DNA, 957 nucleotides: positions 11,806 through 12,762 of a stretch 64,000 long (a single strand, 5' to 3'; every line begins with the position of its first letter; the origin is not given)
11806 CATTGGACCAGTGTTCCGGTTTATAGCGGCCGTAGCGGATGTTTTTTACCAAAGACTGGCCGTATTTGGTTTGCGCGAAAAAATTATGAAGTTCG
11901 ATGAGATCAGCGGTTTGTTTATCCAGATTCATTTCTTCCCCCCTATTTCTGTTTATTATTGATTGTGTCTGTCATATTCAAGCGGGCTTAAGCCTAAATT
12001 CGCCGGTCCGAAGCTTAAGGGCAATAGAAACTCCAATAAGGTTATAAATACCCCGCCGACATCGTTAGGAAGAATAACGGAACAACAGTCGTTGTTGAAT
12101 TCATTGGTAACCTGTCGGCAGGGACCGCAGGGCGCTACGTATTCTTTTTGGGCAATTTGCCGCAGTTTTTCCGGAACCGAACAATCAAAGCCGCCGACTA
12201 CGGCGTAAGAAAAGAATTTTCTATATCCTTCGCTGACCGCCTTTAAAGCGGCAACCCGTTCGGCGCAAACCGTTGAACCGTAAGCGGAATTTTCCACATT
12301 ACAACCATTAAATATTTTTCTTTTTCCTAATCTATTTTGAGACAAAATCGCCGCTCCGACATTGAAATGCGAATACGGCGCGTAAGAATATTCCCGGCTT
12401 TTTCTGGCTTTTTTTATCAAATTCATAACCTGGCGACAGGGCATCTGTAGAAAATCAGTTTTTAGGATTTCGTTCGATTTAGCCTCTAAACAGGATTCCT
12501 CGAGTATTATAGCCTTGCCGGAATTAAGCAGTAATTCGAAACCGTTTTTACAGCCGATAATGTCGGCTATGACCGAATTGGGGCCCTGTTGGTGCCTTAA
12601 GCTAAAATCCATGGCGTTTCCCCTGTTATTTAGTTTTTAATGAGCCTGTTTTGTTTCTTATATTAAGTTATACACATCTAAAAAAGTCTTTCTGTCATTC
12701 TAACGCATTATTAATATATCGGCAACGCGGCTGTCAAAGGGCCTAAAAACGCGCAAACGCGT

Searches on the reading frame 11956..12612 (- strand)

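Call 77: search_protein_families(library=pfam, proteins=[window:11956-12612:-], max_evalue=0.001)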
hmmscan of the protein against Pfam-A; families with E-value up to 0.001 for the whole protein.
window:11956-12612:- (218 aa): 2 families
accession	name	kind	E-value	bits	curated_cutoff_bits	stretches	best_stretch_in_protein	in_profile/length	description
PF00383.29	dCMP_cyt_deam_1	-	6.1e-14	52.2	25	1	64-173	6-94/102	Cytidine and deoxycytidylate deaminase zinc-binding region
PF08211.18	dCMP_cyt_deam_2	-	3.8e-06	27.6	25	1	42-129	21-104/130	Cytidine and deoxycytidylate deaminase zinc-binding region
